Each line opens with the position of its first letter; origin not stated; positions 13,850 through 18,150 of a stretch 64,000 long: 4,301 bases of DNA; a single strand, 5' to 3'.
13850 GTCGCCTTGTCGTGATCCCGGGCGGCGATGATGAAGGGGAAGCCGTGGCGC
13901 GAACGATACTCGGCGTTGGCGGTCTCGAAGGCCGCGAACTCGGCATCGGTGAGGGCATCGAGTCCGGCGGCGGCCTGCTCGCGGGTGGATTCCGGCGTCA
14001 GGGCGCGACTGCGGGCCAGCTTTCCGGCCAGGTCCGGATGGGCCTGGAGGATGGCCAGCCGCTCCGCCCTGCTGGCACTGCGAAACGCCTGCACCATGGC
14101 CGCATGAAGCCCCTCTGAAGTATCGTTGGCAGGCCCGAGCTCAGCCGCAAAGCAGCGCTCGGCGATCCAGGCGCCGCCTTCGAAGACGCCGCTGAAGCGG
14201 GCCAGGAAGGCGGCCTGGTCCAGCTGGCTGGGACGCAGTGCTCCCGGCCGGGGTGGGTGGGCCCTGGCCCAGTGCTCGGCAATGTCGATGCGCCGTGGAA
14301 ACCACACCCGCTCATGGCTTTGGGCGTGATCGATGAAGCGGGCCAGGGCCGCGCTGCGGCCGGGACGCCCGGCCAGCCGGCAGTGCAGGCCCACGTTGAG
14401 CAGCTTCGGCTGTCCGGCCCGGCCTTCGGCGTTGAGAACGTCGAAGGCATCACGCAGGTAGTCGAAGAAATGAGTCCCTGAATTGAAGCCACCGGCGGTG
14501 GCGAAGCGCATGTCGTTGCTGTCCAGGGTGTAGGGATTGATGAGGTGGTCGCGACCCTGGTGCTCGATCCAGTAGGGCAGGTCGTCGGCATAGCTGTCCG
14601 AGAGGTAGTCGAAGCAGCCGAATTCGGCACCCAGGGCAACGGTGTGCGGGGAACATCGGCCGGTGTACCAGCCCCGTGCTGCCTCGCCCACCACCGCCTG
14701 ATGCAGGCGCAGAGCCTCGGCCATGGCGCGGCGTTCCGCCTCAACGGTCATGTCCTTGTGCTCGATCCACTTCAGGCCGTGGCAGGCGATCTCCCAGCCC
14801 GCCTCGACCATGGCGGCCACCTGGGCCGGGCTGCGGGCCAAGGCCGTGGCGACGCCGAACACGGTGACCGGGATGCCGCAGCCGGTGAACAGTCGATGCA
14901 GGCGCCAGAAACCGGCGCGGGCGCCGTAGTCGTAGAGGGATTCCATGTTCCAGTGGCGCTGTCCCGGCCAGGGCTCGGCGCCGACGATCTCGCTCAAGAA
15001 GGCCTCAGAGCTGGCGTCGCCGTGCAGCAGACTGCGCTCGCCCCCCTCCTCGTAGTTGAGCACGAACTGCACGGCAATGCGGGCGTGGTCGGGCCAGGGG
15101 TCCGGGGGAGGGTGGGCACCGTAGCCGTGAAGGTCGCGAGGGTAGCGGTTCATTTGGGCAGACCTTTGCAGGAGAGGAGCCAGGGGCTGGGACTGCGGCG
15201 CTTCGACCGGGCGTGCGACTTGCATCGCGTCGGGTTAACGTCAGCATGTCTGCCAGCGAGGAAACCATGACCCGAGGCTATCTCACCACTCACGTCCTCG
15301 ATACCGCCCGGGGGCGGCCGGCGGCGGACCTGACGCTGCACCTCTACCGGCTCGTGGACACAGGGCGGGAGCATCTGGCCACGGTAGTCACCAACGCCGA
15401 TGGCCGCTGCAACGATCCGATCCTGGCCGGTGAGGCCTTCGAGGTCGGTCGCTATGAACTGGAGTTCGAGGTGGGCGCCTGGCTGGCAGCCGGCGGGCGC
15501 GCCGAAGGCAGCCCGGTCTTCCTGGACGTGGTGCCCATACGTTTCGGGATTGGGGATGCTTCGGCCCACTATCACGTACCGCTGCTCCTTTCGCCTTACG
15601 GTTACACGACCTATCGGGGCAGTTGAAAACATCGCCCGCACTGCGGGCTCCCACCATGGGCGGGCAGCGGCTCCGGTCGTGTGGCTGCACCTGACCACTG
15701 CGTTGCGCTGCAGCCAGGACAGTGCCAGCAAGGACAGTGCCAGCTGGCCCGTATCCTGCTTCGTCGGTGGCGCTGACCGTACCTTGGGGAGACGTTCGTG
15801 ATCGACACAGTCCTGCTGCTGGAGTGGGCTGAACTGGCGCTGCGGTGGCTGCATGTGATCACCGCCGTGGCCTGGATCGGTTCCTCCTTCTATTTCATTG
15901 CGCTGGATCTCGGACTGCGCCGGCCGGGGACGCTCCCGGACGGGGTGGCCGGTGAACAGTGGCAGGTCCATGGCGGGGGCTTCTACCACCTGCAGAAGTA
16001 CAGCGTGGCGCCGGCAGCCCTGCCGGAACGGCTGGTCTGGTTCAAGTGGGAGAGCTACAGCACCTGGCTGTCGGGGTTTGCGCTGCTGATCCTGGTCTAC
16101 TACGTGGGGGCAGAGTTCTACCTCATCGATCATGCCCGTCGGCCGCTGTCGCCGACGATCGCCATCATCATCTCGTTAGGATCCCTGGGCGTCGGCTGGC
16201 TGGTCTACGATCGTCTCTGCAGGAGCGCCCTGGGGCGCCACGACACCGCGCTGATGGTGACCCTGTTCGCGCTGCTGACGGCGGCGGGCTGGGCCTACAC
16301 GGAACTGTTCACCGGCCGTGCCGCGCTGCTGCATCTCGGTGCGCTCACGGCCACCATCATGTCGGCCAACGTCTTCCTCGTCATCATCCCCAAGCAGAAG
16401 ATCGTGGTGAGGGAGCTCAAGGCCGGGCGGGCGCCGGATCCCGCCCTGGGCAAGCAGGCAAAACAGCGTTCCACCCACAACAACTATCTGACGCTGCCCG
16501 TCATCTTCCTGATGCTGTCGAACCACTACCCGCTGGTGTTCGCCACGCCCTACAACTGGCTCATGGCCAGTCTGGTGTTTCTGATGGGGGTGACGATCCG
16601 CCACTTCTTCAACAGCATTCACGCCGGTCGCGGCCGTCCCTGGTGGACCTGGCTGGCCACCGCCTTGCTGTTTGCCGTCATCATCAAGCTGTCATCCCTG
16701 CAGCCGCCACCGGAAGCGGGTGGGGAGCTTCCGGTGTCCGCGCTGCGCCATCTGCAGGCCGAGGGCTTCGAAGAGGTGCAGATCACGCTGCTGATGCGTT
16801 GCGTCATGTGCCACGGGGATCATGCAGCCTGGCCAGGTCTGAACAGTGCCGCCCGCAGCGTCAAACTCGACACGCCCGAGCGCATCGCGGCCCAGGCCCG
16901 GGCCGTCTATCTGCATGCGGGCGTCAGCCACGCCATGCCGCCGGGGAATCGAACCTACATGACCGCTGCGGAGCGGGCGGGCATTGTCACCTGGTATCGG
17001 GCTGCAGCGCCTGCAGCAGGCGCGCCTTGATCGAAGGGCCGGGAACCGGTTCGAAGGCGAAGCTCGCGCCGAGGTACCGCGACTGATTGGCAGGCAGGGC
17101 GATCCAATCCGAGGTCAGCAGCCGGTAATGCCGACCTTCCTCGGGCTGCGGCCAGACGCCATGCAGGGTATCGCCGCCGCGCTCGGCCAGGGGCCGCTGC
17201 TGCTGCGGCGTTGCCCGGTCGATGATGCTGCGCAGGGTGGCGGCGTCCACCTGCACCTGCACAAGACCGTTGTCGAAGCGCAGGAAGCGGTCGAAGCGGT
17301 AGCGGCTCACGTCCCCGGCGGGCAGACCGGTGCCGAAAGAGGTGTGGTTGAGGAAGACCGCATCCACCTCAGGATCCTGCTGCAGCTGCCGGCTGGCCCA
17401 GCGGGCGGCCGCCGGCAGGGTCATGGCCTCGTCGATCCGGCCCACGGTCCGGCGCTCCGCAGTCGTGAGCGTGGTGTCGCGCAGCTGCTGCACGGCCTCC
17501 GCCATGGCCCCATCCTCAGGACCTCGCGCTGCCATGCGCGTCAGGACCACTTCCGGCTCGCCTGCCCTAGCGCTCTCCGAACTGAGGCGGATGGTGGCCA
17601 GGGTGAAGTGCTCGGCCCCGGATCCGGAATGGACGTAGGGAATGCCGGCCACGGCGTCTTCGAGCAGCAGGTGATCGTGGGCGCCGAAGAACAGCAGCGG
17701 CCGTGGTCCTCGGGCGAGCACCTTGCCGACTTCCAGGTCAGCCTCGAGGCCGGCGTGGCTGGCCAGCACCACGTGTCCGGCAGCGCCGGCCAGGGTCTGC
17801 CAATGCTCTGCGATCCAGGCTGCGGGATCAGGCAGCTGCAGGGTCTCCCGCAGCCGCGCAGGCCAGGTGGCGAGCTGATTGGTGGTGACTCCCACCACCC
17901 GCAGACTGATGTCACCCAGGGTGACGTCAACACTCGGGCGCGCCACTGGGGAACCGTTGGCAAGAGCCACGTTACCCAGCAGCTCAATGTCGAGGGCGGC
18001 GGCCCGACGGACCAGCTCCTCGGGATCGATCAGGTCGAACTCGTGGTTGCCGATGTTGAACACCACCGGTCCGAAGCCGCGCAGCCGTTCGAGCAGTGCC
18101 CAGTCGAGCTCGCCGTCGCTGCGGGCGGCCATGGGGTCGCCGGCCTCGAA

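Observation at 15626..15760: Back-to-back sigma54 promoters in the uraH-puuD spacer; the perfect one faces no gene and may define a ~90-nt RNA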

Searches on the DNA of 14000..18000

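Call 4: search_rna_families(source=window, start=14000, end=18000, threshold=evalue, max_evalue=10)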
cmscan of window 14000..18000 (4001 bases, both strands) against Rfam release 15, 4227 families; matches with E-value up to 10: 5.
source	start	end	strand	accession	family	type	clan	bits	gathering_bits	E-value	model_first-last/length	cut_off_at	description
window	17807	17911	+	RF03062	xerDC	Cis-reg;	-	20.5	72.5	3.5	1-126/126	no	xerDC RNA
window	16735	16837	+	RF02201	TTC28-AS1_4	Gene; lncRNA;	-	19.3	45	4.5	1-113/113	no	TTC28 antisense RNA 1 conserved region 4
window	14689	14750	-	RF02136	HTT-AS1_3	Gene; lncRNA;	-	18.4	70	2.6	1-60/60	no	HTT antisense RNA 1 conserved region 3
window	15131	15242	+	RF01872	MEG3_2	Gene; lncRNA;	-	17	60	5.5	1-105/105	no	Maternally expressed 3 conserved region 2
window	17023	17067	+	RF01544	TB11Cs5H3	Gene; snRNA; snoRNA; HACA-box;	-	15.9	50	9.5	1-65/65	no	Trypanosomatid snoRNA TB11Cs5H3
